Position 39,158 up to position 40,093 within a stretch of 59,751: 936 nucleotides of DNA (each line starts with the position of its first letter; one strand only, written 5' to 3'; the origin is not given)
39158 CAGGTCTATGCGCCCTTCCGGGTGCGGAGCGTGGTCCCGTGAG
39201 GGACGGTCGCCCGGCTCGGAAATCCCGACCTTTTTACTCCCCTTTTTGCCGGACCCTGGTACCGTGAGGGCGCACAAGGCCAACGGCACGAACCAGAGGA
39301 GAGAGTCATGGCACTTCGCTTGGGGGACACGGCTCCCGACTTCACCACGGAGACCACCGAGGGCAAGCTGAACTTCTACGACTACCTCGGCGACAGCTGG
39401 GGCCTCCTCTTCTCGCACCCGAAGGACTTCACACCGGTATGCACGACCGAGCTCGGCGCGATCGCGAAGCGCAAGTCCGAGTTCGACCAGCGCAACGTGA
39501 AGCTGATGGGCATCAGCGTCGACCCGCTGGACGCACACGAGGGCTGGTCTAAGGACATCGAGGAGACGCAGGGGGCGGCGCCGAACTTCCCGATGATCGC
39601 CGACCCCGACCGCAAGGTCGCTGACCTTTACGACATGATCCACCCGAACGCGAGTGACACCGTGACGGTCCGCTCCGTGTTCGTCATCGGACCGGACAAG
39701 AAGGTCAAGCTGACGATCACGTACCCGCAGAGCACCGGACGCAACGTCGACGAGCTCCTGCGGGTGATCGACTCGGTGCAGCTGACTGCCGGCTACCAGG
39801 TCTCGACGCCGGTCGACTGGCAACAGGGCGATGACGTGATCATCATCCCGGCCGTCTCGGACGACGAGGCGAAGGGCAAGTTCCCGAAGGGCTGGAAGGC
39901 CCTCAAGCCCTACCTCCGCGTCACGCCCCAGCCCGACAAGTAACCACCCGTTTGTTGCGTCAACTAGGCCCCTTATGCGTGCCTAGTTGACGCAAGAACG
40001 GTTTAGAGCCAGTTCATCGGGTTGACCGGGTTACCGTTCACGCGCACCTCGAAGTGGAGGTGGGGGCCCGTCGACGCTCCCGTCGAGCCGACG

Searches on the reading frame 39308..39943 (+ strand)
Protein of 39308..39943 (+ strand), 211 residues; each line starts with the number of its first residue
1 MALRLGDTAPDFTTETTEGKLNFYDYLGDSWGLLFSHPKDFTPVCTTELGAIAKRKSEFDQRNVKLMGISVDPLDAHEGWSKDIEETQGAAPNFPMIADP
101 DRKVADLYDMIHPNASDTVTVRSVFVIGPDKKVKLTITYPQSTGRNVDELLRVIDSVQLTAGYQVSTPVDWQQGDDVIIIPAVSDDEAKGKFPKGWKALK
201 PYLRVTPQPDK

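Call 21: find_encoding_contigs(protein=window:39308-39943:+, flank=10000, max_places=1)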
Protein window:39308-39943:+ (211 aa): 21 contigs read that carry it; 1 place shown.
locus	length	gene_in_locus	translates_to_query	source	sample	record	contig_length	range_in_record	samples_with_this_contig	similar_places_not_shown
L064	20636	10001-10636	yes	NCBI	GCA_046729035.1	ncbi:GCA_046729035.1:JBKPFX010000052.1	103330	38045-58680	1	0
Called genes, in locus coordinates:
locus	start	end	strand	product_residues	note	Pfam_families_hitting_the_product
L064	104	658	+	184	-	PF02622:DUF179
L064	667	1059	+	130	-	PF05991:NYN_YacP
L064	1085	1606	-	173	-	-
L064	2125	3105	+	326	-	PF19681:DUF6183 (weak)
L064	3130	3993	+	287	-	PF13622:4HBT_3 (weak), PF20789:4HBT_3C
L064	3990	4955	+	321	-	PF00296:Bac_luciferase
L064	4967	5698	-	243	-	PF00487:FA_desaturase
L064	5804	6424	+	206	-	PF00440:TetR_N, PF08362:TetR_C_3 (weak), PF17938:TetR_C_29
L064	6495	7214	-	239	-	PF11716:MDMPI_N, PF07398:MDMPI_C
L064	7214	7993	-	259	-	PF02586:SRAP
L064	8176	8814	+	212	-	PF00440:TetR_N, PF16859:TetR_C_11, PF16925:TetR_C_13, PF21993:TetR_C_13_2, PF13977:TetR_C_6 (weak)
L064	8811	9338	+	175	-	PF14539:DUF4442 (weak), PF13622:4HBT_3 (weak), PF03061:4HBT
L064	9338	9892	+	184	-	PF13302:Acetyltransf_3 (faint), PF00583:Acetyltransf_1, PF13508:Acetyltransf_7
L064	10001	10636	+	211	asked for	PF00578:AhpC-TSA, PF08534:Redoxin, PF10417:1-cysPrx_C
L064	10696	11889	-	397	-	PF01551:Peptidase_M23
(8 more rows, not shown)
